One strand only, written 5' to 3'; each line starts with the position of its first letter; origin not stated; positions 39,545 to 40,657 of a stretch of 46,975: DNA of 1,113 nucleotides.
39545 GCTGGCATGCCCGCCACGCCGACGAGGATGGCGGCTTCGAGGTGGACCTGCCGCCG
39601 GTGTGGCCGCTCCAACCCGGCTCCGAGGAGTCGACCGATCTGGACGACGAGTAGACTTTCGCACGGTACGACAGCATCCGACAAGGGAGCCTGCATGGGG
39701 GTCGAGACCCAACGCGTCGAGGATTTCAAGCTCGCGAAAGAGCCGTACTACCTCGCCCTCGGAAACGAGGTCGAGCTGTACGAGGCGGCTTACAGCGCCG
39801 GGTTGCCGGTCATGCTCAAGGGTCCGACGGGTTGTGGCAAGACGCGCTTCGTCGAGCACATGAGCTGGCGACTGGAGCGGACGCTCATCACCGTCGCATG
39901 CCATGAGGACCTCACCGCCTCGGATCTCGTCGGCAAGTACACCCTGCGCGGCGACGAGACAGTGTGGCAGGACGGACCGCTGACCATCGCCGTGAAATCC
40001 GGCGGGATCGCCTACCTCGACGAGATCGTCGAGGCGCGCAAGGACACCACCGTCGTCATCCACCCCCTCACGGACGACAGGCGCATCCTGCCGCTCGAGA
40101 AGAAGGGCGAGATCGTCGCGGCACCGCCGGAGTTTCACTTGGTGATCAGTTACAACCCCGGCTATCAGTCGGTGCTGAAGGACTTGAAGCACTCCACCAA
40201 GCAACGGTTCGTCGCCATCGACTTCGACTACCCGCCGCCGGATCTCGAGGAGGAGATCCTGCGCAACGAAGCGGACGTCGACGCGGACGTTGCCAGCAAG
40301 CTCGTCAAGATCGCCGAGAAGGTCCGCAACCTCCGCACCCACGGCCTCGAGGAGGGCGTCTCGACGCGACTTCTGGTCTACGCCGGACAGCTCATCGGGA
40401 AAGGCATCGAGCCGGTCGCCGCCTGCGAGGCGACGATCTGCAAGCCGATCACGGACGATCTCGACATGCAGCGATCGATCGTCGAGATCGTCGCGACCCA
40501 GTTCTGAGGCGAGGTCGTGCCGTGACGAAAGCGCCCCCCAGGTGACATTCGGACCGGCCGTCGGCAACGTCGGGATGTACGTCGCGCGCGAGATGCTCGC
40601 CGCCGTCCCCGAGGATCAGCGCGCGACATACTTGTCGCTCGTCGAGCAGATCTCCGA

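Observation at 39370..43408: Orphan CbbQ/NorQ-type AAA+ plus CbbO/NorD-type vWA module, preceded by a DUF2283-like small protein, with no RuBisCO, NOR or gas-vesicle client in the replicon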

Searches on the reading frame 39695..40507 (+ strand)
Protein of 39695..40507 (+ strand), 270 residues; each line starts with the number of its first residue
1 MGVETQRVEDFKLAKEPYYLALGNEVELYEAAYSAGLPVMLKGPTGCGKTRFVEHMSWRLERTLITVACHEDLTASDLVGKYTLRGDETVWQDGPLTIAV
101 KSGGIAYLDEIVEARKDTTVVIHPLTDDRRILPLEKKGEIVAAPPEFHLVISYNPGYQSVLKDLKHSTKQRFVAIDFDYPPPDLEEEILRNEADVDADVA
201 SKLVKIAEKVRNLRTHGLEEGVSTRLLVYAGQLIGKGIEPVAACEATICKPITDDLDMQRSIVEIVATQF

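Call 5: search_protein_families(library=pfam, proteins=[window:39695-40507:+], max_evalue=0.01)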
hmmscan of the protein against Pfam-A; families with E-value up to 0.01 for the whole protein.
window:39695-40507:+ (270 aa): 5 families
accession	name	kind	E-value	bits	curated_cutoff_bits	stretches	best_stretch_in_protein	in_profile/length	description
PF07728.20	AAA_5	-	1.1e-33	116.6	22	1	38-172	1-139/139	AAA domain (dynein-related subfamily)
PF08406.16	CbbQ_C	-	5.7e-31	107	20.6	1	185-268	1-84/85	CbbQ/NirQ/NorQ C-terminal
PF01078.27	Mg_chelatase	-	0.00033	20.5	20.3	0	84-168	90-171/207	Magnesium chelatase, subunit ChlI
PF00158.32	Sigma54_activat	-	0.00091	19.4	20.2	1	26-133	12-124/168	Sigma-54 interaction domain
PF07726.17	AAA_3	-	0.0016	18.7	27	1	39-172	2-129/131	ATPase family associated with various cellular activities (AAA)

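Call 6: search_protein_families(library=ncbifam, proteins=[window:39695-40507:+], max_evalue=0.01)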
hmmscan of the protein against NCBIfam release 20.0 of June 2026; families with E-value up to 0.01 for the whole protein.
window:39695-40507:+ (270 aa): 5 families
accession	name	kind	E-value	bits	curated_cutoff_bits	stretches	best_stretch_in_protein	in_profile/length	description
TIGR02640.1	gas_vesic_GvpN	equivalog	2.3e-23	83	266.8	1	34-242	19-244/262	gas vesicle protein GvpN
NF047784.1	MadB_ATPase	equivalog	3.1e-08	33.2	475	2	35-75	32-72/298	MadB family AAA-type ATPase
TIGR01650.1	PD_CobS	equivalog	1.9e-05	24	558.55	1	32-170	60-202/327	cobaltochelatase subunit CobS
NF042959.1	IteA_antiphage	equivalog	0.00011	21.4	510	1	25-70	114-159/367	anti-phage ATPase IteA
NF038308.1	RNA_repair_RtcR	equivalog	0.0081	15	650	0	32-134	200-310/530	RNA repair transcriptional activator RtcR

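Call 8: find_homologous_proteins(query=window:39695-40507:+)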
Query window:39695-40507:+ (270 aa): 8000 proteins with E <= 0.001 among 8000 candidates; the best 120 are listed.
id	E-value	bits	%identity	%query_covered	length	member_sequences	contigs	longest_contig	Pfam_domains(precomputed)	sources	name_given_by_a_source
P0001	3.1e-168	576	95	100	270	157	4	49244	PF08406.17,PF07728.21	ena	-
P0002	1.1e-160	551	91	100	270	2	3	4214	PF08406.17,PF07728.21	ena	-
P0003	4.9e-160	549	90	100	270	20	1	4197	PF08406.17,PF07728.21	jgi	jgi:nitric oxide reductase NorQ protein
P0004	9.6e-160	548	89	100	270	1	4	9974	PF08406.17,PF07728.21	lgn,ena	-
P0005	1.9e-159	547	89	100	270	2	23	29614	PF08406.17,PF07728.21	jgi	jgi:nitric oxide reductase NorQ protein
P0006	1.3e-158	544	88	100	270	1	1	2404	PF08406.17,PF07728.21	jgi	jgi:nitric oxide reductase NorQ protein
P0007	1.8e-158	544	88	100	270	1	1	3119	PF08406.17,PF07728.21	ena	-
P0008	2.2e-158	544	90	100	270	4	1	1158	PF08406.17,PF07728.21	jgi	jgi:nitric oxide reductase NorQ protein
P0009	2.9e-158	543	89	100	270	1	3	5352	PF08406.17,PF07728.21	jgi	jgi:nitric oxide reductase NorQ protein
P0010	3.5e-158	543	89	99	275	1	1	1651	PF08406.17,PF07728.21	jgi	jgi:nitric oxide reductase NorQ protein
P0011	1.1e-157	541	89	100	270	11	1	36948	PF08406.17,PF07728.21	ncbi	-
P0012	1.2e-157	541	90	100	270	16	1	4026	PF08406.17,PF07728.21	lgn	-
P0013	2.6e-157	540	88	100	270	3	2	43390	PF08406.17,PF07728.21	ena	-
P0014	3.2e-157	540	89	100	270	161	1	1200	PF08406.17,PF07728.21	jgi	jgi:nitric oxide reductase NorQ protein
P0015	1.6e-156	538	88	100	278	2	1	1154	PF08406.17,PF07728.21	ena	-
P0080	1.9e-132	459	75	97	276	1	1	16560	PF08406.17,PF07728.21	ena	-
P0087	4.0e-126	438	76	100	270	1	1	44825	PF08406.17,PF07728.21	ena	-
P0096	2.5e-123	429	71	97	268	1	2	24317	PF08406.17,PF07728.21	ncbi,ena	-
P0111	1.2e-121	423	70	97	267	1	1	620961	PF08406.17,PF07728.21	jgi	jgi:nitric oxide reductase NorQ protein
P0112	1.4e-121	423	69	99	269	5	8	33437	PF08406.17,PF07728.21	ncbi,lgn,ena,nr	ncbi:MAG TPA: CbbQ/NirQ/NorQ/GpvN family protein [Acidobacteriota bacterium]|nr:CbbQ/NirQ/NorQ/GpvN 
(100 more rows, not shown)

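Call 11: search_solved_structures(query=window:39695-40507:+, max_evalue=0.001, show_alignments=2)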
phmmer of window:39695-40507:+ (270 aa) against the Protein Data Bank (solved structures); distinct sequences matched with E-value up to 0.001: 11.
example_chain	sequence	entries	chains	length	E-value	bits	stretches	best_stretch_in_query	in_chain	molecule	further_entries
5c3c_A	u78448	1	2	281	3.9e-119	400.2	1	5-269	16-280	CbbQ/NirQ/NorQ domain protein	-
6l1q_C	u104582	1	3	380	5.7e-101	340.7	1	9-263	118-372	CbbQ protein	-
9qhd_A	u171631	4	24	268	5.3e-95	321.1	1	14-268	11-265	Nitric oxide reductase NorQ protein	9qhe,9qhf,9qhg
9qh4_A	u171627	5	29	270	5.5e-95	321.1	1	16-268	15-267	Protein NorQ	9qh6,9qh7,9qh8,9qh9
6i27_A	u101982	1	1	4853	1.9e-51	178.3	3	24-209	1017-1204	Midasin,Midasin,Midasin,Midasin,Midasin,Midasin,Midasin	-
6i26_A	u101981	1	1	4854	1.9e-51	178.3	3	24-209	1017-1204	Midasin,Midasin,Midasin,Midasin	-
6hyp_A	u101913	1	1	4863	1.9e-51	178.3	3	24-209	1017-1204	Midasin,Midasin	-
5jcs_s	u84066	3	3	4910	2.1e-51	178.2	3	24-209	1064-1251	Midasin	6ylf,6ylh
6or5_A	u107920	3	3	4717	5.5e-47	163.7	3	27-210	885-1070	Midasin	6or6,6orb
9ujv_A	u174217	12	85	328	8.2e-05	25.5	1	31-212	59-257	Cobaltochelatase subunit CobS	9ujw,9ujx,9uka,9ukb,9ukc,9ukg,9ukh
9udk_A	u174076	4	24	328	0.00021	24.2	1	31-212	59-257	Cobaltochelatase subunit CobS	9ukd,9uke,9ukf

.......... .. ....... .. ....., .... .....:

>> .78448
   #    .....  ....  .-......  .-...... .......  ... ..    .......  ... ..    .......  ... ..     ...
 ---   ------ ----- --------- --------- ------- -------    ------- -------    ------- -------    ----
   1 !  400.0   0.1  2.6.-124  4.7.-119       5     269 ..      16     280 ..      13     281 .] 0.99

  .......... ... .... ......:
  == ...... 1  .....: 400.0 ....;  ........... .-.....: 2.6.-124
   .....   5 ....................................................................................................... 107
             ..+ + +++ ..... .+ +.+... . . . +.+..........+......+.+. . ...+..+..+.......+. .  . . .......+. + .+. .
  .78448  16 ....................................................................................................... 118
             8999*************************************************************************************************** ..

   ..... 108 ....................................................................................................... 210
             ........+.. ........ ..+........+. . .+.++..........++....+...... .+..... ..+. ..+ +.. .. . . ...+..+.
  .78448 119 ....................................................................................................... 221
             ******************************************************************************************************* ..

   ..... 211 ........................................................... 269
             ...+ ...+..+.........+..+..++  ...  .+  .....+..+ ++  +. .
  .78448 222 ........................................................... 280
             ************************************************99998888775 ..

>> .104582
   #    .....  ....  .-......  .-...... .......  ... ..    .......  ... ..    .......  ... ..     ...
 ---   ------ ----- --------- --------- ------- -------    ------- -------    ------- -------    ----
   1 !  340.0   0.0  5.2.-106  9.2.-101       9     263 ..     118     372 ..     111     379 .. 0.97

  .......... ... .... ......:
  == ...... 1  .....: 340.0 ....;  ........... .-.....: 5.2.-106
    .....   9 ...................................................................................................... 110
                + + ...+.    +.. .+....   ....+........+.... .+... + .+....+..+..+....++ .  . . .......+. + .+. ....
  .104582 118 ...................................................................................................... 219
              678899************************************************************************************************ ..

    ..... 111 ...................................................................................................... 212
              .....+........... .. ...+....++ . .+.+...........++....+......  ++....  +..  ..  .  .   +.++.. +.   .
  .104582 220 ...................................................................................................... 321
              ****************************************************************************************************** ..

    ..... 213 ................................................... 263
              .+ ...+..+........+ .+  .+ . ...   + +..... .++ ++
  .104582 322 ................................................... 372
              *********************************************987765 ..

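Call 14: find_encoding_contigs(protein=P0001, flank=10000, max_places=3)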
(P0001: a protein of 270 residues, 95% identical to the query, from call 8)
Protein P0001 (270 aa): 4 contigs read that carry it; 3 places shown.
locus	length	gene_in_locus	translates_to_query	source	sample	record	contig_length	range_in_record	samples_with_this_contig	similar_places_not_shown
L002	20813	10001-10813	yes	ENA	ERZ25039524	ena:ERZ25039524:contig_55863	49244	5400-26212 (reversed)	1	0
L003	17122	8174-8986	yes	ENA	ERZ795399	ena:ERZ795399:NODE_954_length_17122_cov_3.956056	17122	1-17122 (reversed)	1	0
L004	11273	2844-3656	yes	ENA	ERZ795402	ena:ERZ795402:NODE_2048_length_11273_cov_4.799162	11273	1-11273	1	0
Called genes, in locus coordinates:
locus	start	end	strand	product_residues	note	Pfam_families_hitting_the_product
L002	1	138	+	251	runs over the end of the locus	PF02146:SIR2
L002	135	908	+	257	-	PF00106:adh_short, PF08659:KR, PF13561:adh_short_C2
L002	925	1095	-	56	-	-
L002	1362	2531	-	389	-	PF00108:Thiolase_N, PF02803:Thiolase_C, PF22691:Thiolase_C_1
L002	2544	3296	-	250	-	-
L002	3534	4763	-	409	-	PF00501:AMP-binding, PF13193:AMP-binding_C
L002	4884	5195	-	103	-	-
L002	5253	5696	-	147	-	PF01796:OB_ChsH2_C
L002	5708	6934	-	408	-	PF22691:Thiolase_C_1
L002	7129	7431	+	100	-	-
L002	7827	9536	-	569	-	PF02776:TPP_enzyme_N, PF00205:TPP_enzyme_M, PF02775:TPP_enzyme_C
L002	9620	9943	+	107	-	-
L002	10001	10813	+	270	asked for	PF07728:AAA_5, PF08406:CbbQ_C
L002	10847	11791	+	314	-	-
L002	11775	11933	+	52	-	-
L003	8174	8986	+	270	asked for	PF07728:AAA_5, PF08406:CbbQ_C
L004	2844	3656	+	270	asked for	PF07728:AAA_5, PF08406:CbbQ_C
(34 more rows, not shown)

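Call 15: find_encoding_contigs(protein=P0111, flank=10000, max_places=2)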
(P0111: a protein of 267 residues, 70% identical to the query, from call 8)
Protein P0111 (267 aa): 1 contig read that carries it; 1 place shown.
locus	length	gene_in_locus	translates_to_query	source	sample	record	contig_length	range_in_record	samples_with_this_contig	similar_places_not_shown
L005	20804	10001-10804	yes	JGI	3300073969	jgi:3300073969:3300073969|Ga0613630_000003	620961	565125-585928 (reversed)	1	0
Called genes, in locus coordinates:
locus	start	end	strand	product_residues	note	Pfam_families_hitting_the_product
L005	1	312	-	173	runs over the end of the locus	PF09988:DUF2227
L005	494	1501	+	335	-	PF03279:Lip_A_acyltrans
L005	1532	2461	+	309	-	PF03279:Lip_A_acyltrans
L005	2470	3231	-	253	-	PF00106:adh_short, PF08659:KR, PF13561:adh_short_C2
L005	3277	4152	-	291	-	PF00483:NTP_transferase, PF12804:NTP_transf_3 (weak)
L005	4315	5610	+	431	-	PF02403:Seryl_tRNA_N, PF00587:tRNA-synt_2b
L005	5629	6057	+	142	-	PF13328:HD_4 (weak)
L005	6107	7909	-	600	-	PF01343:Peptidase_S49, PF01972:SDH_protease (weak), PF25145:NfeD1b_N (weak), PF01343:Peptidase_S49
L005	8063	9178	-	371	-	PF03054:tRNA_Me_trans, PF20259:tRNA_Me_trans_M, PF20258:tRNA_Me_trans_C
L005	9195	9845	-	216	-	PF24675:NpmA, PF02390:Methyltransf_4, PF13847:Methyltransf_31, PF08242:Methyltransf_12 (weak), PF13649:Methyltransf_25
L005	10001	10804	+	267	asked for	PF07728:AAA_5, PF08406:CbbQ_C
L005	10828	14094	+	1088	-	PF00092:VWA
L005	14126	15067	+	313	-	PF00890:FAD_binding_2 (faint), PF07992:Pyr_redox_2, PF13738:Pyr_redox_3 (weak)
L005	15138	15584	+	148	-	PF02945:Endonuclease_7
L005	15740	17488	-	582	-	PF00072:Response_reg, PF00989:PAS, PF08448:PAS_4, PF13188:PAS_8, PF13426:PAS_9, PF00989:PAS, PF08448:PAS_4, PF13426:PAS_9, +8 more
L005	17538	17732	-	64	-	-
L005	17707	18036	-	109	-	PF11196:DUF2834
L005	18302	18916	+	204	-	PF00440:TetR_N, PF08359:TetR_C_4, PF17932:TetR_C_24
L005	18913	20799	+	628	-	PF00501:AMP-binding, PF23562:AMP-binding_C_3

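Call 16: find_encoding_contigs(protein=P0080, flank=10000, max_places=2)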
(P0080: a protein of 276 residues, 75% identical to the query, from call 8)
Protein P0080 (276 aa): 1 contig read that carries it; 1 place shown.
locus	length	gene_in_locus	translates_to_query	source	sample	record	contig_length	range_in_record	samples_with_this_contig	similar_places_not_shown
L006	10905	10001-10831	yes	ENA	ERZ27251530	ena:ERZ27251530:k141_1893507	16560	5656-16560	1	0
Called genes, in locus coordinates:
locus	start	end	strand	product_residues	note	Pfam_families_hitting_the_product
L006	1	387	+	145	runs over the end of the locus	PF02580:Tyr_Deacylase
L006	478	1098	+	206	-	PF00475:IGPD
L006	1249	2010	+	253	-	PF00977:His_biosynth, PF01207:Dus (faint)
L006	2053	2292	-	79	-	-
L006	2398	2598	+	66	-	-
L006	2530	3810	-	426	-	PF00654:Voltage_CLC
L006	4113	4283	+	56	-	-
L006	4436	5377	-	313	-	PF08379:Bact_transglu_N, PF01841:Transglut_core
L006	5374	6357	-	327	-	PF04168:Alpha-E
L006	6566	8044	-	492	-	PF04174:CP_ATPgrasp_1, PF14403:CP_ATPgrasp_2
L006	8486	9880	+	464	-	PF01266:DAO, PF06039:Mqo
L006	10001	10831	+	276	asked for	PF07728:AAA_5, PF08406:CbbQ_C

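Call 25: find_encoding_contigs(protein=P0112, flank=8000, max_places=3)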
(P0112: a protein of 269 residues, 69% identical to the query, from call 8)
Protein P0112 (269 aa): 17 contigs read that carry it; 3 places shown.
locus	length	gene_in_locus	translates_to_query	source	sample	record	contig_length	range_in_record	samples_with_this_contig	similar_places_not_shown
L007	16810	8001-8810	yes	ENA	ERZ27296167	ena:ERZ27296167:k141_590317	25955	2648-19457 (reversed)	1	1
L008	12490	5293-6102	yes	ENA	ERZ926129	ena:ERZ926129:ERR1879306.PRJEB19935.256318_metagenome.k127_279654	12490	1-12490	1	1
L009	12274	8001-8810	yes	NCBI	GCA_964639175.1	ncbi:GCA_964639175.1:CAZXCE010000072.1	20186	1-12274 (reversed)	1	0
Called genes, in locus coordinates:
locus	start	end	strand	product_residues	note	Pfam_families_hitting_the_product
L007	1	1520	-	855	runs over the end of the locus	PF00270:DEAD, PF00271:Helicase_C, PF08482:HrpB_C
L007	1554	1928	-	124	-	-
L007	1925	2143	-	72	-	-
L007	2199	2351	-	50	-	-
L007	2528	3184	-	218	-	PF07947:YhhN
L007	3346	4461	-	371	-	PF21948:LplA-B_cat, PF00293:NUDIX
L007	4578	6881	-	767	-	PF13583:Reprolysin_4, PF13688:Reprolysin_5, PF13574:Reprolysin_2, PF13582:Reprolysin_3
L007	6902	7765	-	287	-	PF05685:Uma2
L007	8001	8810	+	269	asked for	PF07728:AAA_5, PF08406:CbbQ_C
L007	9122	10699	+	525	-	PF12450:vWF_A, PF00092:VWA, PF13519:VWA_2, PF13768:VWA_3, PF12034:YfbK_C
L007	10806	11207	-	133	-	PF00072:Response_reg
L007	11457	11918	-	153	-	PF22784:PTP-SAK, PF22785:Tc-R-P, PF22741:PTP-NADK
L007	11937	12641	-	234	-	PF00005:ABC_tran, PF02463:SMC_N (faint), PF13304:AAA_21 (faint)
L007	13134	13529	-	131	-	-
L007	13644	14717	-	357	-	-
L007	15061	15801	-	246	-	PF00072:Response_reg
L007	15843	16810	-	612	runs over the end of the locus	PF00989:PAS (weak), PF00989:PAS, PF13426:PAS_9, PF00989:PAS, PF08448:PAS_4, PF13426:PAS_9, PF00512:HisKA, PF02518:HATPase_c, +3 more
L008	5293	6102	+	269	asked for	PF07728:AAA_5, PF08406:CbbQ_C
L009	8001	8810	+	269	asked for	PF07728:AAA_5, PF08406:CbbQ_C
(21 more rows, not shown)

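Call 26: find_encoding_contigs(protein=P0096, flank=8000, max_places=2)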
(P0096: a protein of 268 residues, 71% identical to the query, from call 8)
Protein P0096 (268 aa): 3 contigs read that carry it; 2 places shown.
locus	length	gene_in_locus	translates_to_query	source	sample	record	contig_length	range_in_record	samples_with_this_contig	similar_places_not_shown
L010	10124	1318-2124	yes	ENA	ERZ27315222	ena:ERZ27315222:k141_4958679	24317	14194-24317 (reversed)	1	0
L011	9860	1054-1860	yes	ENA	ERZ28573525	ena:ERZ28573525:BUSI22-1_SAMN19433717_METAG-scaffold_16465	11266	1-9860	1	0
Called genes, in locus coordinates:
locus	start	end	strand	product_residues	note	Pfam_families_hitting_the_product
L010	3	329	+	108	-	?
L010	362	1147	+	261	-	PF00165:HTH_AraC, PF12833:HTH_18, PF00165:HTH_AraC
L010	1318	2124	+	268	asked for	PF07728:AAA_5, PF08406:CbbQ_C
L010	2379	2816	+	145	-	PF00572:Ribosomal_L13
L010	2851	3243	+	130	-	PF00380:Ribosomal_S9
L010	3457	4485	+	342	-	PF00318:Ribosomal_S2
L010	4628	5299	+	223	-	PF00889:EF_TS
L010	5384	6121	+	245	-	PF00696:AA_kinase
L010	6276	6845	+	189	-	PF01765:RRF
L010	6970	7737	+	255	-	PF18928:DUF5677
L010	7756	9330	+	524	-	PF00501:AMP-binding, PF13193:AMP-binding_C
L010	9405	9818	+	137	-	PF13279:4HBT_2, PF03061:4HBT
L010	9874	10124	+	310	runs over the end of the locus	PF00756:Esterase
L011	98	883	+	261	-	PF00165:HTH_AraC, PF12833:HTH_18, PF00165:HTH_AraC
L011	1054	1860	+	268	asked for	PF07728:AAA_5, PF08406:CbbQ_C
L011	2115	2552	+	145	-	PF00572:Ribosomal_L13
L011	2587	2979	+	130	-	PF00380:Ribosomal_S9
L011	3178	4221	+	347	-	PF00318:Ribosomal_S2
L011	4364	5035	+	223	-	PF00889:EF_TS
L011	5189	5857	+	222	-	PF00696:AA_kinase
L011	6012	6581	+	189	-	PF01765:RRF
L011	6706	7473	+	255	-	PF18928:DUF5677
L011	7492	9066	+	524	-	PF00501:AMP-binding, PF13193:AMP-binding_C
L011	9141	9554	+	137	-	PF13279:4HBT_2, PF03061:4HBT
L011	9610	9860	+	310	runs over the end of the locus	PF00756:Esterase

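Call 27: find_encoding_contigs(protein=P0087, flank=10000, max_places=2)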
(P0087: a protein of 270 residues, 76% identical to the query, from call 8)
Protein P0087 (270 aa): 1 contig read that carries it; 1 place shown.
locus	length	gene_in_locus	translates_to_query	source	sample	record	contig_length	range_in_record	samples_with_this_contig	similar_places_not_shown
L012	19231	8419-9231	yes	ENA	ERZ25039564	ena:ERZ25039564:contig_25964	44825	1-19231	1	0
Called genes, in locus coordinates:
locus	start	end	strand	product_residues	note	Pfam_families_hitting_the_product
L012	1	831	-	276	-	PF02803:Thiolase_C, PF22691:Thiolase_C_1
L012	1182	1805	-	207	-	-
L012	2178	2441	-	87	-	-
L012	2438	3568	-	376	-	PF00501:AMP-binding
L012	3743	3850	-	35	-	-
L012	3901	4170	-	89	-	PF01796:OB_ChsH2_C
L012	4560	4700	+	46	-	-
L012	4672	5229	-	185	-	-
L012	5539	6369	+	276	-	-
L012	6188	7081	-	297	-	PF00205:TPP_enzyme_M, PF02775:TPP_enzyme_C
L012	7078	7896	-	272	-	PF02776:TPP_enzyme_N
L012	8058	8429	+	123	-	-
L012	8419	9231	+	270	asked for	PF07728:AAA_5, PF08406:CbbQ_C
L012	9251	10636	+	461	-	-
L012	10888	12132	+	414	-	PF00092:VWA, PF13519:VWA_2 (weak)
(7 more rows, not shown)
